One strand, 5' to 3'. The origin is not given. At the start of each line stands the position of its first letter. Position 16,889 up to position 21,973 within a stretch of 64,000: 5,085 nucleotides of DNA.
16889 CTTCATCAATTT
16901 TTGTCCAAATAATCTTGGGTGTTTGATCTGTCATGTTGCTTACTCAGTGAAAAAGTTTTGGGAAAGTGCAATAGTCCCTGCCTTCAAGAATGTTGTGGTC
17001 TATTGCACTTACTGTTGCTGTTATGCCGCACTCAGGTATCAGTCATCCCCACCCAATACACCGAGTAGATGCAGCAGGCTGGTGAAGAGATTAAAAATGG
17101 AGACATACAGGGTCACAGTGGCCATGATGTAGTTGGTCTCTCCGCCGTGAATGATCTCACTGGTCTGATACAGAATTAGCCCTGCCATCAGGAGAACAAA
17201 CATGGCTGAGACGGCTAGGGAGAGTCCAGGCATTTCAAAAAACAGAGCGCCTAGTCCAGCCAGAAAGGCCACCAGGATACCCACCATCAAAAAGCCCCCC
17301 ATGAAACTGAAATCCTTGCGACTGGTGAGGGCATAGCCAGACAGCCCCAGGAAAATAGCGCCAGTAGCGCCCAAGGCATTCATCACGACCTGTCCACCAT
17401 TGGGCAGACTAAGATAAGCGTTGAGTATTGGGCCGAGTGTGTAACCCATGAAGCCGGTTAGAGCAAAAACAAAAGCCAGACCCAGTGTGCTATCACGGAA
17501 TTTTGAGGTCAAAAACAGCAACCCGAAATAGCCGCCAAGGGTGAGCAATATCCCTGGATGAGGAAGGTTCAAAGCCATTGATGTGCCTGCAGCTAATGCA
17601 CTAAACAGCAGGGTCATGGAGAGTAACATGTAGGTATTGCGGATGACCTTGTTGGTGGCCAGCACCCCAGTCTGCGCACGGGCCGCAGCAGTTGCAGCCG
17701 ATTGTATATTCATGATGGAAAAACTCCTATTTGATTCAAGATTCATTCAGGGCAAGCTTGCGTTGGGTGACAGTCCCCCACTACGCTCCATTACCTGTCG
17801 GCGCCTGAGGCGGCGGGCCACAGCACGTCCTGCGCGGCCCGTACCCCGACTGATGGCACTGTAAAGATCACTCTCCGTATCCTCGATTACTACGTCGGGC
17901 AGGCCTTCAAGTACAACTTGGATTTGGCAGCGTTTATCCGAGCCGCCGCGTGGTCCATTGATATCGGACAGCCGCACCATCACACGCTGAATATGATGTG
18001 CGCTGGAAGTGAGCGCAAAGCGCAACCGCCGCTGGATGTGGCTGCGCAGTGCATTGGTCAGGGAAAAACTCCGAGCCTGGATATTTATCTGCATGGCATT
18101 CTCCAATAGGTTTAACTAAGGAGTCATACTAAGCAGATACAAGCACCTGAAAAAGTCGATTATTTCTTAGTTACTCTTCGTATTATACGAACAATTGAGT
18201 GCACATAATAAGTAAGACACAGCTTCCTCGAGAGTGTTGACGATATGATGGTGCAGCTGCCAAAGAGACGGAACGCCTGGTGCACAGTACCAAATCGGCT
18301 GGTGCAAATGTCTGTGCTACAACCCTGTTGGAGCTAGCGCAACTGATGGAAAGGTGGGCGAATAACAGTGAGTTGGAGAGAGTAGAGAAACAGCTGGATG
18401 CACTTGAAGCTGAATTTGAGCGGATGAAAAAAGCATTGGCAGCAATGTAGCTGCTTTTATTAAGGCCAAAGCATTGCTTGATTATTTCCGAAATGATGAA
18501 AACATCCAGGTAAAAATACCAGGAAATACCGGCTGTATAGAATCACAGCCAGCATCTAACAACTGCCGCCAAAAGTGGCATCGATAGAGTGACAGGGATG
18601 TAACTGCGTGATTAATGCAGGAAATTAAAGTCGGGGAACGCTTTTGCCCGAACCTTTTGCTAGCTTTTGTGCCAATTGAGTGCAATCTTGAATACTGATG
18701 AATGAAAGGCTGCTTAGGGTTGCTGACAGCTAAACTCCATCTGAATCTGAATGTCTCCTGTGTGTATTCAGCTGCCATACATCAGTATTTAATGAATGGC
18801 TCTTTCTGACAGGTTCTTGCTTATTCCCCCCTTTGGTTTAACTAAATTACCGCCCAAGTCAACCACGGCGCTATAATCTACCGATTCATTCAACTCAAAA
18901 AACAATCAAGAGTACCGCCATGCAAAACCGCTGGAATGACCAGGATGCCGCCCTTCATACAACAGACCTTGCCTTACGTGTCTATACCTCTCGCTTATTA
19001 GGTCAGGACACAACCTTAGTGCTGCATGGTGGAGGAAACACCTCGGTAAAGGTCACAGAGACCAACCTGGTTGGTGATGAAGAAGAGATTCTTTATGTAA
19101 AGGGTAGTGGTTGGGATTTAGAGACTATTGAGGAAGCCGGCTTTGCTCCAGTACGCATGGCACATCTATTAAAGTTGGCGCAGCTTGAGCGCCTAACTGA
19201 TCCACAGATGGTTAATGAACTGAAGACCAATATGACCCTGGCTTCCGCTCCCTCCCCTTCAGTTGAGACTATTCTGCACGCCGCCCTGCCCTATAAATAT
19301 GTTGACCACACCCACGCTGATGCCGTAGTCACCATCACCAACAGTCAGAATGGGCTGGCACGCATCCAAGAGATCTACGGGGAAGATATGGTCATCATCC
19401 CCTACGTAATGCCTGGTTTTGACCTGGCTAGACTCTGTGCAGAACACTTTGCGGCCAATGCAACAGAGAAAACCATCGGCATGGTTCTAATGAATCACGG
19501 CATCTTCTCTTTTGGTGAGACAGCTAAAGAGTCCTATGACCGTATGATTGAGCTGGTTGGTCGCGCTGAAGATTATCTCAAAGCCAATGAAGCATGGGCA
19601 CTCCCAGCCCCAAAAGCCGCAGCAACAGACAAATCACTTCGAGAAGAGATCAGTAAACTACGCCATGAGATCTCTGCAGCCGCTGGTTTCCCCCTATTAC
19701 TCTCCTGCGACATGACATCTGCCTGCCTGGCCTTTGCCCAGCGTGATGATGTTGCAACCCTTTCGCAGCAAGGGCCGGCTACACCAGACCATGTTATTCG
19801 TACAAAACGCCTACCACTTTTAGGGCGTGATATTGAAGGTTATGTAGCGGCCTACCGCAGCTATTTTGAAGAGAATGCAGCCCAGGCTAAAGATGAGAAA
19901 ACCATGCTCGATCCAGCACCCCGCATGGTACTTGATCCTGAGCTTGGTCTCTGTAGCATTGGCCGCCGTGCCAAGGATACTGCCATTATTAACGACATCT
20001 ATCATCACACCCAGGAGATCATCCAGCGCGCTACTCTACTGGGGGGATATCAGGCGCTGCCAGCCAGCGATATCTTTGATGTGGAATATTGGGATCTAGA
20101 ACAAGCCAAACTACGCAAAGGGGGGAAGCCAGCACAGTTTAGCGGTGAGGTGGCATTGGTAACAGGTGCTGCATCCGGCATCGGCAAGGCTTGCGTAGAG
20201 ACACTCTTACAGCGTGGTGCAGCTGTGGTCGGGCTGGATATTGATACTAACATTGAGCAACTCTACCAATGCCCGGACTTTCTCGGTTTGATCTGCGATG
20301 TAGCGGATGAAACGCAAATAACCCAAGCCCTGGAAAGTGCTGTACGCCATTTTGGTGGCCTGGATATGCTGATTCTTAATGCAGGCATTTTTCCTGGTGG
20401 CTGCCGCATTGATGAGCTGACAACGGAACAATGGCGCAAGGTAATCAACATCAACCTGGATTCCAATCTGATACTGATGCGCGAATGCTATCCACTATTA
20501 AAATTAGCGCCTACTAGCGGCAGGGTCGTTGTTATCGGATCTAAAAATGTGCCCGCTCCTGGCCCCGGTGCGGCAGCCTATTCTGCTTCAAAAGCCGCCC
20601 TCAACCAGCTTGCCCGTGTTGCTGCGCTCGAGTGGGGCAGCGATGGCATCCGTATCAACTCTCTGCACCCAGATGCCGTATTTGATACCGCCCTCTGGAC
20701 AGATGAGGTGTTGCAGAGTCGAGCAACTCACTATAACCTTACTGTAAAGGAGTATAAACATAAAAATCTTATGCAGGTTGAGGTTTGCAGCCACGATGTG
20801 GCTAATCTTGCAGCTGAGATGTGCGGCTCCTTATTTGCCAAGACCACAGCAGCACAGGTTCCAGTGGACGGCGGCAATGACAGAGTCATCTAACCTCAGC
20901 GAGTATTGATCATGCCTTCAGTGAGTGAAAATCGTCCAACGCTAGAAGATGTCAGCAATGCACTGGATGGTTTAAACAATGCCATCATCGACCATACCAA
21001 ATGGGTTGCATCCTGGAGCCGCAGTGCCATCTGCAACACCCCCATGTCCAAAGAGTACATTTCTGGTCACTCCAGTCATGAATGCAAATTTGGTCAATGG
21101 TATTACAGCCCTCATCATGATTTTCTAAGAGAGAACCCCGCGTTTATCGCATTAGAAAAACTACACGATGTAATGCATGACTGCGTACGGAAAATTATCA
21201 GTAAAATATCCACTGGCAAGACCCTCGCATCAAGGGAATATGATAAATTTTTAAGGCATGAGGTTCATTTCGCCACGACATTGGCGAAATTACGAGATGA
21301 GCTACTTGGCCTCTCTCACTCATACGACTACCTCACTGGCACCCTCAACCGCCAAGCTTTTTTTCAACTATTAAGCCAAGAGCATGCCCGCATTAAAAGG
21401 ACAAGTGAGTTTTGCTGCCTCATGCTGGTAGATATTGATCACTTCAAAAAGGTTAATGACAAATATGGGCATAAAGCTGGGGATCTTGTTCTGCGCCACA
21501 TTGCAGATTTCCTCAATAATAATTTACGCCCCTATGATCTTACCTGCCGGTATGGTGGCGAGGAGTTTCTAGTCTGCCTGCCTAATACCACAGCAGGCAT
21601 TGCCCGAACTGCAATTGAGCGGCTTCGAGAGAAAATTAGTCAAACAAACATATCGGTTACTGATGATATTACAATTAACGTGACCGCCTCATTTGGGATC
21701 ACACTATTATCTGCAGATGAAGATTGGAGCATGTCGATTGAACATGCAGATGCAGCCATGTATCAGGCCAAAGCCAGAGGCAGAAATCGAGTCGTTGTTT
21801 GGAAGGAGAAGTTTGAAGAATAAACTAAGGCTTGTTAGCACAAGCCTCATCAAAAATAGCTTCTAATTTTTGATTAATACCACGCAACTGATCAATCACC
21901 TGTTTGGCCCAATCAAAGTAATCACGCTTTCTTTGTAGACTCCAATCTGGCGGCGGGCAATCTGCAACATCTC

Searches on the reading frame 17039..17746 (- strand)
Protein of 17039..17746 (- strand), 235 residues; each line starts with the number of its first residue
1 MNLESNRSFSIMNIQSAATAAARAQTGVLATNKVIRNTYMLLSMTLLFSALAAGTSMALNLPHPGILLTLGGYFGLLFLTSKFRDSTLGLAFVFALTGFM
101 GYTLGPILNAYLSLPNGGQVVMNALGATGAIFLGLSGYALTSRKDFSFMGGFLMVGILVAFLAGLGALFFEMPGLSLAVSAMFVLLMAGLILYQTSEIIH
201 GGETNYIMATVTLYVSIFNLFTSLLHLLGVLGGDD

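Call 56: search_protein_families(library=pfam, proteins=[window:17039-17746:-], max_evalue=0.00001)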
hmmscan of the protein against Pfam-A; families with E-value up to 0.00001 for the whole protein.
window:17039-17746:- (235 aa): 1 family
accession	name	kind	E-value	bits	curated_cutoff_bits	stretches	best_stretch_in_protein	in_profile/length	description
PF01027.25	Bax1-I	-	4.8e-48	164.1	34.1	1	32-228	1-207/207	Inhibitor of apoptosis-promoting Bax1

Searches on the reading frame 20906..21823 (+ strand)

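Call 70: search_protein_families(library=pfam, proteins=[window:20906-21823:+], max_evalue=0.0001)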
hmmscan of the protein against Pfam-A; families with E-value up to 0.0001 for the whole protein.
window:20906-21823:+ (305 aa): 2 families
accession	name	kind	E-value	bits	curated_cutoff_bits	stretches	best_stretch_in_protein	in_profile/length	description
PF00990.26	GGDEF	-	4.9e-46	156.9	23.8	1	139-295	2-161/161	Diguanylate cyclase, GGDEF domain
PF13682.11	CZB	-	5.7e-10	39.9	29.4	1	30-98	1-64/64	Chemoreceptor zinc-binding domain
